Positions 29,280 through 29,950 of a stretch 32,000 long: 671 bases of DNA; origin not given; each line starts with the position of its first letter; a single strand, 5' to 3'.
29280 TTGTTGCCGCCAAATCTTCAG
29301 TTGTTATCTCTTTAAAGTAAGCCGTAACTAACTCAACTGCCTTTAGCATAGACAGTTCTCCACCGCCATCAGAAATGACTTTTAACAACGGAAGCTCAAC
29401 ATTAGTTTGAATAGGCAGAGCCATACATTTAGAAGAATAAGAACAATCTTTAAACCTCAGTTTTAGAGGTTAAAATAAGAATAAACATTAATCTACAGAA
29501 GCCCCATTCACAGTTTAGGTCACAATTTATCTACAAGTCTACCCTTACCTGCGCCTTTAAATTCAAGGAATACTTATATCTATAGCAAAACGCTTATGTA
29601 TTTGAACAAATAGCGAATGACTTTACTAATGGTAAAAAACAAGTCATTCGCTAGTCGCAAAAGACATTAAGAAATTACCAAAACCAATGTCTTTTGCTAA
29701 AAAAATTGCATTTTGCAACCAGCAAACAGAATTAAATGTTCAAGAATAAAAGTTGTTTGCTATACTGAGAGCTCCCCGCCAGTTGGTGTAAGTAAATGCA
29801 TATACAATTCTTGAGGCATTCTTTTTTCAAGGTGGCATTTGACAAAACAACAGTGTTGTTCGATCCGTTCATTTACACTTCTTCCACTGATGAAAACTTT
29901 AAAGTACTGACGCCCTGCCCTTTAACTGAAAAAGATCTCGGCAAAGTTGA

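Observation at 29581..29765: Second, homologous palindromic-module array in which whole modules sit inside the loop of another module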

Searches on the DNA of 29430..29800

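Call 82: search_rna_families(source=window, start=29430, end=29800, threshold=evalue, max_evalue=1)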
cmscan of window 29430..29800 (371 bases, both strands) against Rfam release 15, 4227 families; matches with E-value up to 1: 3.
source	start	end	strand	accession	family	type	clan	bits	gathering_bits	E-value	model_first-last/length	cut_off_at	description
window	29648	29766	+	RF02515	AfaR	Gene; sRNA;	-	18.7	100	0.47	1-234/234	no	AfaR small RNA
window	29614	29741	-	RF02694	RalA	Gene; sRNA;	-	17.8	170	0.1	1-179/179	no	RalR antitoxin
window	29630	29686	-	RF01172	sn2343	Gene; snRNA; snoRNA; CD-box;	-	15.5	60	0.86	1-78/78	no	Small nucleolar RNA sn2343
